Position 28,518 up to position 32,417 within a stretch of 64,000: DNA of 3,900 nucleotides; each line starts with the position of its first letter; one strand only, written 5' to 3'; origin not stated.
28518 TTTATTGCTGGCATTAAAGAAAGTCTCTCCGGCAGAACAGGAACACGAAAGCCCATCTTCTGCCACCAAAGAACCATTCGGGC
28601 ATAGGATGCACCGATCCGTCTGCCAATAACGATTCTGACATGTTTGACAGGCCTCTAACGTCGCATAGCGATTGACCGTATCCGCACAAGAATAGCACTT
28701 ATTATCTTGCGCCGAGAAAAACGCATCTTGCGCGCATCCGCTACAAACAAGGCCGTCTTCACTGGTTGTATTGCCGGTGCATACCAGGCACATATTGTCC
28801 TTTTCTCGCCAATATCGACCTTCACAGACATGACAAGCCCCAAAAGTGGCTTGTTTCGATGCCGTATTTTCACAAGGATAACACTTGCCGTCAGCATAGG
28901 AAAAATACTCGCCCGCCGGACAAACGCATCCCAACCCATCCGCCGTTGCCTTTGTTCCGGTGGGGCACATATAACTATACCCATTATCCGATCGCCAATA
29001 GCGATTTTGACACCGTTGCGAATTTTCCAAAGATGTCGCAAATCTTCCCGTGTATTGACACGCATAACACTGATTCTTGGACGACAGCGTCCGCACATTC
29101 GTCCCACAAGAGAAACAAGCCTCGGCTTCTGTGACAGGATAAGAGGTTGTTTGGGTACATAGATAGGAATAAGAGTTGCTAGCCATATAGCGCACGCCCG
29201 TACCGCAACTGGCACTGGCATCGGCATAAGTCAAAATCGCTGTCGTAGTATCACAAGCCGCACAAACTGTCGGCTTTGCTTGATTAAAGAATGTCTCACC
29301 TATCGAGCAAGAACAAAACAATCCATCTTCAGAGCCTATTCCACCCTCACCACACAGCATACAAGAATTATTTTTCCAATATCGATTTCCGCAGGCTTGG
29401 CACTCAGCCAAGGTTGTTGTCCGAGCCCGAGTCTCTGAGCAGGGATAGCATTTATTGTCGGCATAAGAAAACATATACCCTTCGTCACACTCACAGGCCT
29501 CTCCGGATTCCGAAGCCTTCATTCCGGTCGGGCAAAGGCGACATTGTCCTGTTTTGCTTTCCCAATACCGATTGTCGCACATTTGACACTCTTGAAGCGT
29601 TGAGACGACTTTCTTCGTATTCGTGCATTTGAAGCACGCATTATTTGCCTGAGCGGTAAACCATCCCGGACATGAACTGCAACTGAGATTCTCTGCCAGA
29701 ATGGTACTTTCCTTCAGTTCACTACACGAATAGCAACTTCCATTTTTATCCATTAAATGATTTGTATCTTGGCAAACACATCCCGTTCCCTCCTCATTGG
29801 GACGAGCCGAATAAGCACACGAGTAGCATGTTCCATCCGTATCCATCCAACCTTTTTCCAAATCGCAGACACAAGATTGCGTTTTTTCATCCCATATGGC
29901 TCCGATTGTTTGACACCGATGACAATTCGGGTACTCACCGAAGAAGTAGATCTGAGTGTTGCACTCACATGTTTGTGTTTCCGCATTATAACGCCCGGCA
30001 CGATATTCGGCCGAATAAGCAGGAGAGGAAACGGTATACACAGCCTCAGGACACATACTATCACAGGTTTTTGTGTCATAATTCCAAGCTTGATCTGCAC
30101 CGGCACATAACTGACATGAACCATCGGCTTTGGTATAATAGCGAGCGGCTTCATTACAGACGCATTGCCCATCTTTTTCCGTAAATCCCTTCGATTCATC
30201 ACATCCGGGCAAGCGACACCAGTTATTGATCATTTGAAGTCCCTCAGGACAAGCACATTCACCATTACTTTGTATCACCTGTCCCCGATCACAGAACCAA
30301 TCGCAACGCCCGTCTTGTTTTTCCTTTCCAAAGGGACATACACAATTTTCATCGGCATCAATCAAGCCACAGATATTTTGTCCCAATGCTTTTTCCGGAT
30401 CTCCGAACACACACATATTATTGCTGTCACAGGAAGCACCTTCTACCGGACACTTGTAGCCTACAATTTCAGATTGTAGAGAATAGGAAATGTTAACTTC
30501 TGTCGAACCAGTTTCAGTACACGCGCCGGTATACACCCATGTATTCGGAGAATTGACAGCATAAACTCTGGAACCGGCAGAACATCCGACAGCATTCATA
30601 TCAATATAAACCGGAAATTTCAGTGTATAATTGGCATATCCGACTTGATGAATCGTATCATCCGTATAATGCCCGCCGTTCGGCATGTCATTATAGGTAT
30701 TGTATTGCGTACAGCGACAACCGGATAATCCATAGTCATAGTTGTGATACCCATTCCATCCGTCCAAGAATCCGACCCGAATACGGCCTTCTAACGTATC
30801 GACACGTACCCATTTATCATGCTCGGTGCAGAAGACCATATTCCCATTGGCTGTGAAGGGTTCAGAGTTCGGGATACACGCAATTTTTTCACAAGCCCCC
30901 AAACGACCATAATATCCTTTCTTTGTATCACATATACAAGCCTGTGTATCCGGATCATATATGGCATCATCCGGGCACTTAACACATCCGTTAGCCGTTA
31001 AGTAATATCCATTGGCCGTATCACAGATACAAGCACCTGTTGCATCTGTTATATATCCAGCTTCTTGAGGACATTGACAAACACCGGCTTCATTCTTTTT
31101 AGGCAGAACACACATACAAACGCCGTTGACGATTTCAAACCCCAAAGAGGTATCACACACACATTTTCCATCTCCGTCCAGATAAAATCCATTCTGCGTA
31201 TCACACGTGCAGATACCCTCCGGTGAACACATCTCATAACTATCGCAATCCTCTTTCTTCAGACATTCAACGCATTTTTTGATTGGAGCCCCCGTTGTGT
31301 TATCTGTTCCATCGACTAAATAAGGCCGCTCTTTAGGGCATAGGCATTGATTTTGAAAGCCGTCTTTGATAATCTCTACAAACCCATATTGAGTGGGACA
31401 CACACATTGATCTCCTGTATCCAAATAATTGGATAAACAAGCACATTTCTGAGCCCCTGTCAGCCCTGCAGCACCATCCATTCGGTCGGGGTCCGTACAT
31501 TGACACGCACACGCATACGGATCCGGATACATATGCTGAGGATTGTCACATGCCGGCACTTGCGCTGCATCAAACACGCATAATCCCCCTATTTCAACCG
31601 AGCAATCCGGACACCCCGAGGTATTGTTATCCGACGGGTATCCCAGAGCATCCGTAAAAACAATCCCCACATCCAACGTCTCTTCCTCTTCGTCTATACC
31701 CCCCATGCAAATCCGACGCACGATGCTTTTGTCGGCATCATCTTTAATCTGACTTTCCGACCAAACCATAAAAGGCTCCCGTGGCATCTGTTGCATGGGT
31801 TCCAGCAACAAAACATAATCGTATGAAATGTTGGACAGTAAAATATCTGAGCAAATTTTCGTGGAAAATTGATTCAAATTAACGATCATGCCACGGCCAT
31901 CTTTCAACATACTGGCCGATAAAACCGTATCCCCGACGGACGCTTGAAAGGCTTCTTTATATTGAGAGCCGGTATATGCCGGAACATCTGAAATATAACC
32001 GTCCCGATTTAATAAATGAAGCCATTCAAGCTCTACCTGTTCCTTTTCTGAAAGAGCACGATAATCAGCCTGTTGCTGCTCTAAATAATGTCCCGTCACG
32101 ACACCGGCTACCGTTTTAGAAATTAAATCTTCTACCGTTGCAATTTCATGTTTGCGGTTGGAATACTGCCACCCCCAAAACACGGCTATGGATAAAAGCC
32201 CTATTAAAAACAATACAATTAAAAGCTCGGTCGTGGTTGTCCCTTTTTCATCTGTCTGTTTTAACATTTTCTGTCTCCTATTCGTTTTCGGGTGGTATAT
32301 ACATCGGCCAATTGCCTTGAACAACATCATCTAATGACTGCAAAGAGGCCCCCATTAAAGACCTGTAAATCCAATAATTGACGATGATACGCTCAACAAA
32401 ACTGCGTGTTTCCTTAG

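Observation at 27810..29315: ~750-bp tandem duplicated module inside the giant gene, a substrate for repeat-number variation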

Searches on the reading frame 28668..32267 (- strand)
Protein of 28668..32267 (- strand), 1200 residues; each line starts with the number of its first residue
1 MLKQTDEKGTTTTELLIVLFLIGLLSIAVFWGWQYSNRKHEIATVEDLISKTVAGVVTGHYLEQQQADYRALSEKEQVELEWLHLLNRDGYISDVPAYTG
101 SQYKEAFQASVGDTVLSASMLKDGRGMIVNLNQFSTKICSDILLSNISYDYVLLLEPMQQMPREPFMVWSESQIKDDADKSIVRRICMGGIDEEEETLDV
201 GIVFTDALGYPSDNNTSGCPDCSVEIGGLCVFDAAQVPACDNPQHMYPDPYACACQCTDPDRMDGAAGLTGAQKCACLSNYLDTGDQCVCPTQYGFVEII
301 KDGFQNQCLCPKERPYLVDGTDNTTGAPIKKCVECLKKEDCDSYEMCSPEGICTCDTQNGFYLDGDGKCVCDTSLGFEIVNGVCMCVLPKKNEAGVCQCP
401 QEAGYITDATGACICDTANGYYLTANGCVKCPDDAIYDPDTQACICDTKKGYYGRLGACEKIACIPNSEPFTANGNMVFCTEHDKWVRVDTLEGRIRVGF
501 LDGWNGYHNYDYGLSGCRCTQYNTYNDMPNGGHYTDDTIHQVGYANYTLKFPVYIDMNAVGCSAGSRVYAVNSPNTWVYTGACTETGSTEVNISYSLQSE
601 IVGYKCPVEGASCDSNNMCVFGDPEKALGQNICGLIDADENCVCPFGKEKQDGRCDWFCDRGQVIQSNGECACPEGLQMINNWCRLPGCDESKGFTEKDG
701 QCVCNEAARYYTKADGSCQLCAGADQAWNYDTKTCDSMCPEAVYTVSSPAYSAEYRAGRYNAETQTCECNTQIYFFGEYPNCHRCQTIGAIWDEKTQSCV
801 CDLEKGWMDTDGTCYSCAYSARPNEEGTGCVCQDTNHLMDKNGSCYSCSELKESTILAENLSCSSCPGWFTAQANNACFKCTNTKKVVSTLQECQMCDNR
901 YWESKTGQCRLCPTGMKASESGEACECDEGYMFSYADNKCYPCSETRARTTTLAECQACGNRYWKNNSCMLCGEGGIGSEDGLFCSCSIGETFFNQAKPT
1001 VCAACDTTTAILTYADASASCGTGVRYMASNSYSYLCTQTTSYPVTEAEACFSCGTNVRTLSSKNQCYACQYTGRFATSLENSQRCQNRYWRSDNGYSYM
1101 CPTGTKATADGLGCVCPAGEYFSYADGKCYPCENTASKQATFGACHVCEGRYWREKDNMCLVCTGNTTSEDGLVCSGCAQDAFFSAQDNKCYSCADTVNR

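Call 48: search_protein_representatives(protein=window:28668-32267:-)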
Query: 1200 residues. Proteins with E-value up to 0.001 (for the whole library): 60; up to 1e-10: 24; up to 1e-30: 8. The best 60 are listed.
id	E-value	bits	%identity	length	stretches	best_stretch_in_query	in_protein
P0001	0.0e+00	3130.7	85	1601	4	1-1200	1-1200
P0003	8.5e-158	543.9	41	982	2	373-1169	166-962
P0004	4.2e-114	399.1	39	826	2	331-946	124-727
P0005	1.5e-75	271.4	35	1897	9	876-1194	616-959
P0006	1.0e-73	265.3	36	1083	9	875-1097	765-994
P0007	1.3e-48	182.2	36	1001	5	950-1123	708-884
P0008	2.9e-48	181.0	38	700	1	4-418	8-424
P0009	6.5e-46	173.2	36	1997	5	867-993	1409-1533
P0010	4.2e-26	107.6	34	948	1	6-242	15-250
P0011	4.6e-26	107.5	38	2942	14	353-460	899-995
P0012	1.1e-23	99.5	38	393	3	936-1104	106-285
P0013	9.0e-22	93.3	32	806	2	7-443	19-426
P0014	1.4e-20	89.3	34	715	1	6-277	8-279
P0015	1.9e-20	88.9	37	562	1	13-259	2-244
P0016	2.4e-15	72.0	33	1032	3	6-289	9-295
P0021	1.1e-11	59.8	27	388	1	3-343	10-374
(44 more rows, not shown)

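Call 59: find_encoding_contigs(protein=P0021, flank=10000, max_places=4)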
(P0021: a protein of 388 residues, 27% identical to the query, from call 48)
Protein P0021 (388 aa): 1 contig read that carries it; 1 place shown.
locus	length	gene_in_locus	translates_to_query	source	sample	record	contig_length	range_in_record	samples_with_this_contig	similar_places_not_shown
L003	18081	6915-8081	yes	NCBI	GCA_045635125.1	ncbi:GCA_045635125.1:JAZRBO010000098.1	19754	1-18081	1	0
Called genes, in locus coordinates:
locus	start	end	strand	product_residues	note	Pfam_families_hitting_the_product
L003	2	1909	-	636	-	?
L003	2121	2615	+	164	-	PF00691:OmpA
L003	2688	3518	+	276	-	PF17082:Spc29 (weak), PF13428:TPR_14 (faint), PF13174:TPR_6 (faint), PF13432:TPR_16 (weak)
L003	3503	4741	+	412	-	PF01171:ATP_bind_3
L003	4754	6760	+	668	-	PF06480:FtsH_ext, PF00004:AAA, PF17862:AAA_lid_3, PF01434:Peptidase_M41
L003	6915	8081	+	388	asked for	-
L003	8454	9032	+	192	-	-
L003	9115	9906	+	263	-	PF01656:CbiA, PF07015:VirC1 (weak), PF09140:MipZ, PF10609:ParA (weak), PF13614:AAA_31 (weak)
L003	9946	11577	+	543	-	PF02878:PGM_PMM_I, PF02879:PGM_PMM_II, PF02880:PGM_PMM_III, PF24947:PGM1_C_vert_fung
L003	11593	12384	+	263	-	PF02673:BacA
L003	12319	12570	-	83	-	PF13467:RHH_4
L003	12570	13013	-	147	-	PF04386:SspB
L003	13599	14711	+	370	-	PF01740:STAS (faint), PF02405:MlaE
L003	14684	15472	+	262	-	PF00005:ABC_tran, PF13304:AAA_21 (weak)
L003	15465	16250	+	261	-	PF02470:MlaD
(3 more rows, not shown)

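Call 60: list_cluster_members(proteins=[P0021, P0001, P0008, P0010, P0003, P0006, P0007, P0005])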
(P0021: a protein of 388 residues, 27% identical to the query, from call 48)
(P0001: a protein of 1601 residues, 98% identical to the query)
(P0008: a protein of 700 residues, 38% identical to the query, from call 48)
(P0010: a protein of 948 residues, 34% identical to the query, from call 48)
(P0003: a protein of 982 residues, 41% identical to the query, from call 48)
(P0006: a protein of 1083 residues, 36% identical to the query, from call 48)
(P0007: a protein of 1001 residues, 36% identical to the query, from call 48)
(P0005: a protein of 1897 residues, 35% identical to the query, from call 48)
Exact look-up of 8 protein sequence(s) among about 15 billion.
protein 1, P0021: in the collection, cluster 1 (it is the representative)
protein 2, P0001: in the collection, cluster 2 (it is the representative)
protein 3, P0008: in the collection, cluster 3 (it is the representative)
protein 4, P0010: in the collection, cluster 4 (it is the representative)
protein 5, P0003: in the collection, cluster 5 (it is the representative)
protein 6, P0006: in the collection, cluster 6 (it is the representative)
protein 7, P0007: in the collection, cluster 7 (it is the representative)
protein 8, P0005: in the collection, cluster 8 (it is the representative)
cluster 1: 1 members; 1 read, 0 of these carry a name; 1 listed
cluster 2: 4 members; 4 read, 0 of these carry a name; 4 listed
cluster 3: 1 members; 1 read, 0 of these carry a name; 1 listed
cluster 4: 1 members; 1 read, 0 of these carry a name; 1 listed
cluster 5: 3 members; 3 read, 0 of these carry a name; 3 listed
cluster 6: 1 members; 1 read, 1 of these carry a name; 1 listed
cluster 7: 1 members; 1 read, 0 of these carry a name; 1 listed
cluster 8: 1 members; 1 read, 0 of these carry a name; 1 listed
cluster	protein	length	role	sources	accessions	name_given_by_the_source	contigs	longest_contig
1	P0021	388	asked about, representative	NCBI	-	-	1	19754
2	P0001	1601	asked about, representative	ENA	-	-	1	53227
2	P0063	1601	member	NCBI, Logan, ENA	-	-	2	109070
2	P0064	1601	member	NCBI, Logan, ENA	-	-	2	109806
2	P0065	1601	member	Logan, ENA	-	-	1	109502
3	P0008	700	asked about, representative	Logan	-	-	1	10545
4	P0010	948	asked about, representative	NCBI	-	-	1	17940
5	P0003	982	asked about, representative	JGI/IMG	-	-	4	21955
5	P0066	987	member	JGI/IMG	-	-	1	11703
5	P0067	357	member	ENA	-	-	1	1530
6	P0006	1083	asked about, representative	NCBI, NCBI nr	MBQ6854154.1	MAG: hypothetical protein IJO11_01775, partial [Alphaproteobacteria bacterium] | hypothetical protein [Alphaproteobacteria bacterium]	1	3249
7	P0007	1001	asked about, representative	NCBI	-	-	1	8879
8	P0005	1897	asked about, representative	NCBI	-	-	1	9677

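Call 63: find_encoding_contigs(protein=P0064, flank=3000, max_places=6)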
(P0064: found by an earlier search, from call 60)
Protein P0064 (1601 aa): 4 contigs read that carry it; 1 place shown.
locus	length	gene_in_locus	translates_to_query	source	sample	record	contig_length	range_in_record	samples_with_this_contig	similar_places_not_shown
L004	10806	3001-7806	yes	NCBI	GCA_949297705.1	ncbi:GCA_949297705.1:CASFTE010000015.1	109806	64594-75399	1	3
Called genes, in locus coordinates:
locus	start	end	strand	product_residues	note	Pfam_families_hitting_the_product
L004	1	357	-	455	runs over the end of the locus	PF01225:Mur_ligase, PF08245:Mur_ligase_M, PF02875:Mur_ligase_C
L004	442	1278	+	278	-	-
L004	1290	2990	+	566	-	PF01464:SLT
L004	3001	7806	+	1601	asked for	PF19202:DUF5874 (weak)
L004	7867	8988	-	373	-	PF13439:Glyco_transf_4 (weak), PF20706:GT4-conflict (weak), PF00534:Glycos_transf_1, PF13692:Glyco_trans_1_4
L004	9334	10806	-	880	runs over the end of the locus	PF00171:Aldedh, PF00465:Fe-ADH, PF13685:Fe-ADH_2 (weak), PF25137:ADH_Fe_C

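Call 69: find_encoding_contigs(protein=P0007, flank=6000, max_places=3)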
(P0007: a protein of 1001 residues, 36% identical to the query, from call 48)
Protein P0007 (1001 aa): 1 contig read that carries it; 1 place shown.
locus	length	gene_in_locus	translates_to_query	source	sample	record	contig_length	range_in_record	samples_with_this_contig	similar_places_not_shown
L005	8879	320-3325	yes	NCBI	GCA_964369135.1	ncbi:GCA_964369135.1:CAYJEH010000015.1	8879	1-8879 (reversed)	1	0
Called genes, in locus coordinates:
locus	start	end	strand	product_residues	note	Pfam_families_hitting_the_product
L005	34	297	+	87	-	-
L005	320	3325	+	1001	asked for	-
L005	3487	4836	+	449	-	PF00344:SecY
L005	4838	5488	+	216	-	PF13238:AAA_18 (faint), PF00406:ADK, PF13207:AAA_17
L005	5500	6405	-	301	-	PF01118:Semialdhyde_dh (weak), PF01408:GFO_IDH_MocA, PF02629:CoA_binding (faint), PF16654:DAPDH_C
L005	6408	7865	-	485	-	PF08323:Glyco_transf_5, PF13439:Glyco_transf_4 (weak), PF00534:Glycos_transf_1 (weak), PF13692:Glyco_trans_1_4 (weak)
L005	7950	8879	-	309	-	?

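Call 85: find_encoding_contigs(protein=P0008, flank=8000, max_places=2)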
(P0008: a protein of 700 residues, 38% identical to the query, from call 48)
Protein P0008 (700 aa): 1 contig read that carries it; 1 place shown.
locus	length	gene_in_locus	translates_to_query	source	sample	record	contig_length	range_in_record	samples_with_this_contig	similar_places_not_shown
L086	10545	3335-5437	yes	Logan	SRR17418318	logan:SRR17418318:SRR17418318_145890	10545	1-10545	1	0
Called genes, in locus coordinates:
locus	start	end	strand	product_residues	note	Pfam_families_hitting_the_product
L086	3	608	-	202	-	?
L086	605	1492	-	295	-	PF00535:Glycos_transf_2 (weak)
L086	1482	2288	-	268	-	-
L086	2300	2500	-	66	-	PF04102:SlyX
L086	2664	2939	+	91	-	-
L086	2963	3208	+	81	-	PF00196:GerE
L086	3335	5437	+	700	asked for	-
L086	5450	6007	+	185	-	-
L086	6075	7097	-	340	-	PF00579:tRNA-synt_1b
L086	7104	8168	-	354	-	-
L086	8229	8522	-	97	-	-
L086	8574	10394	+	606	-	PF00682:HMGL-like, PF02436:PYC_OADA, PF26077:BSH_Fcp1 (faint), PF00364:Biotin_lipoyl, PF25917:BSH_RND (weak), PF25919:BSH_CusB, PF25973:BSH_CzcB (faint), PF25997:BSH_YhbJ (faint)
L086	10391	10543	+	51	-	?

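Call 86: find_encoding_contigs(protein=P0010, flank=8000, max_places=2)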
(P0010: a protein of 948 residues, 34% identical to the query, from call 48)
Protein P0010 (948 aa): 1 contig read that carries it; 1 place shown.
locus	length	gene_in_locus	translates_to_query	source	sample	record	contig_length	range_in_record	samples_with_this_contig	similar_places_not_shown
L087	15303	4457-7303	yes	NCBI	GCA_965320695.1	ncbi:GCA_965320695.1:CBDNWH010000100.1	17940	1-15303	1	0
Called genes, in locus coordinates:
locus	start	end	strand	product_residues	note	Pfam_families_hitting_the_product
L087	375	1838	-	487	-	PF13520:AA_permease_2, PF00324:AA_permease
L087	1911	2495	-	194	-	PF01862:PvlArgDC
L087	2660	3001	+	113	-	-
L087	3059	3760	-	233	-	PF09360:zf-CDGSH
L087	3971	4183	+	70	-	PF04070:DUF378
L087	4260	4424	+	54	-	-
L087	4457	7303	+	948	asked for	-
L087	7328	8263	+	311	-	PF27023:6BHPP (faint)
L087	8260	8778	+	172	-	-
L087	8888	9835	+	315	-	PF00698:Acyl_transf_1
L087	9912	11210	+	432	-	-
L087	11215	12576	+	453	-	-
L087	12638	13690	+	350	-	-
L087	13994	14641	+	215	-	PF25182:NonGDSL, PF00657:Lipase_GDSL, PF13472:Lipase_GDSL_2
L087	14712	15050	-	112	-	-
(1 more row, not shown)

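Call 87: find_encoding_contigs(protein=P0003, flank=8000, max_places=2)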
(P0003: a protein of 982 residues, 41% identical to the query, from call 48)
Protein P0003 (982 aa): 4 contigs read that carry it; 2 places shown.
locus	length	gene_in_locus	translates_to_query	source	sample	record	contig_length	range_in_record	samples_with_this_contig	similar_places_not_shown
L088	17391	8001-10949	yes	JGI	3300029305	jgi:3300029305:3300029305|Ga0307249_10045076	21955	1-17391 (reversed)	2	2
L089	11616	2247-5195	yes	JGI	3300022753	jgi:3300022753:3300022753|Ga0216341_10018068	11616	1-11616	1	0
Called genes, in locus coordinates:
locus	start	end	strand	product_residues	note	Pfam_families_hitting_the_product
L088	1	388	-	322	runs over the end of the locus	PF00448:SRP54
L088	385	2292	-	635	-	PF08345:YscJ_FliF_C (faint), PF14842:FliG_N, PF14841:FliG_M, PF01706:FliG_C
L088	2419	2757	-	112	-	-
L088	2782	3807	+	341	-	PF00849:PseudoU_synth_2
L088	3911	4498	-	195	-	PF13505:OMP_b-brl, PF01389:OmpA_membrane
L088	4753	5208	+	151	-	PF03703:bPH_2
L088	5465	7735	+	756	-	-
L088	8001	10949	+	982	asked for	PF07699:Ephrin_rec_like (faint)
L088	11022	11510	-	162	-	PF02823:ATP-synt_DE_N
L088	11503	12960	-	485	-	PF02874:ATP-synt_ab_N, PF00006:ATP-synt_ab, PF22919:ATP-synt_VA_C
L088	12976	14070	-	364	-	PF00231:ATP-synt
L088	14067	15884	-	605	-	PF00213:OSCP, PF02874:ATP-synt_ab_N, PF00006:ATP-synt_ab, PF00306:ATP-synt_ab_C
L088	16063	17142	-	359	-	PF01408:GFO_IDH_MocA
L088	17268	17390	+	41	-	?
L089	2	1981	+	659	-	?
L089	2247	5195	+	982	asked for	PF07699:Ephrin_rec_like (faint)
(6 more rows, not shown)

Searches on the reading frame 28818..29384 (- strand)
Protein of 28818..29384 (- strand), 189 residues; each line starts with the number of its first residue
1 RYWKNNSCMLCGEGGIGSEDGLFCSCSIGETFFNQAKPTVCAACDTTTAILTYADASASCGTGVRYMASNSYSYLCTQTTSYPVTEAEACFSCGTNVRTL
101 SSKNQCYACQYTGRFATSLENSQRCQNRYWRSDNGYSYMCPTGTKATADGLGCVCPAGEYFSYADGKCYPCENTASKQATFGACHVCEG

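Call 80: predict_structure(alignment_id=A4)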
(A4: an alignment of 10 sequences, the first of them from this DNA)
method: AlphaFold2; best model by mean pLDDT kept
length: 189 residues; sequences in the alignment: 10
mean_pLDDT: 84.6   pTM: 0.69
mean pLDDT of the five models: 84.6, 83.5, 82.1, 80.9, 78.5
residues with pLDDT >= 90: 83; 70-90: 84; 50-70: 20; < 50: 2
segments of 3 or more residues with pLDDT < 50: none
pLDDT, mean of each block of 10 residues (from residue 1): 84 84 84 68 80 80 89 91 95 95 97 95 95 93 90 89 81 59 58
secondary structure, 60 per line:
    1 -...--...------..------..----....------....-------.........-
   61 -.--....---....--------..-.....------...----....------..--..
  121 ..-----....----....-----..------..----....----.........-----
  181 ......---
elements in order: E2-4 E7-9 E30-33 E40-43 H53-59 E65-68 E72-75 H87-91 E98-100 E105-108 H119-122 E128-131 E136-139 E159-162 E167-170 H171-175 H181-186

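Call 83: fold_search(model_id=the predicted structure, library=pdb)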
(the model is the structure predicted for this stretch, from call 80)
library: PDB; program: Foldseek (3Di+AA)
matches with E <= 10: 290; with E <= 0.001: 0
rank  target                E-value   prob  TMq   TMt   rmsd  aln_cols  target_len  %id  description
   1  1ext_B                2.4e-02  0.35  0.21  0.24  13.2       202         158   14  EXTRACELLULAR DOMAIN OF THE 55KDA TUMOR NECROSIS FACTOR RECEPTOR. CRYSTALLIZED AT PH3.7 IN P 21 21 21. (released 1997-01-11)
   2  2hey_R                7.6e-02  0.13  0.15  0.19  12.7       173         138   16  Crystal structure of murine OX40L bound to human OX40 (released 2006-08-29)
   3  8jxc_A                7.6e-02  0.07  0.13  0.03  16.6       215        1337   13  rat megalin wingB (released 2024-06-19)
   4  2hev_R                1.1e-01  0.10  0.15  0.19  12.1       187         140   15  Crystal structure of the complex between OX40L and OX40 (released 2006-08-29)
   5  2hey_T                1.3e-01  0.12  0.15  0.19  12.5       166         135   15  Crystal structure of murine OX40L bound to human OX40 (released 2006-08-29)
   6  8jxb_B                1.6e-01  0.04  0.11  0.04  17.3       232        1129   13  Cryo-EM structure of rat megalin wingAc (released 2024-06-19)
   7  7fh1_A                1.7e-01  0.80  0.24  0.06   7.5        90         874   20  Structure of the human Meckelin (released 2021-12-01)
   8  6b08_A                2.0e-01  0.16  0.18  0.20  14.3       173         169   14  Crystal structure of Pfs25 in complex with the transmission blocking antibody 1276 (released 2017-11-15)
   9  8jxi_A                2.0e-01  0.06  0.15  0.04  16.1       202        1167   15  rat megalin RAP complex wingB (released 2024-06-19)
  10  9oz8_B                2.9e-01  0.04  0.14  0.05  17.0       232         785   14  Cryo-EM structure of chicken NEL dimer bound with one human NICOL. (released 2026-02-25)
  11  9i3v_B                4.9e-01  0.05  0.16  0.02  17.9       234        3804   13  Cryo-EM structure of the human LRP2 ectodomain (released 2026-02-04)
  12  8ezl_A                5.3e-01  0.04  0.15  0.16  17.9       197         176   16  Pfs25 in complex with transmission-reducing antibody AS01-50 (released 2023-08-16)
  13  3ij2_Y                6.3e-01  0.04  0.15  0.17  12.6       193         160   19  Ligand-receptor structure (released 2010-01-12)
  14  8jxg_A                6.7e-01  0.04  0.16  0.05  13.8       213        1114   10  rat megalin RAP complex bodyB (released 2024-06-19)
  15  9i3v_A                6.7e-01  0.04  0.16  0.02  14.1       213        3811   11  Cryo-EM structure of the human LRP2 ectodomain (released 2026-02-04)
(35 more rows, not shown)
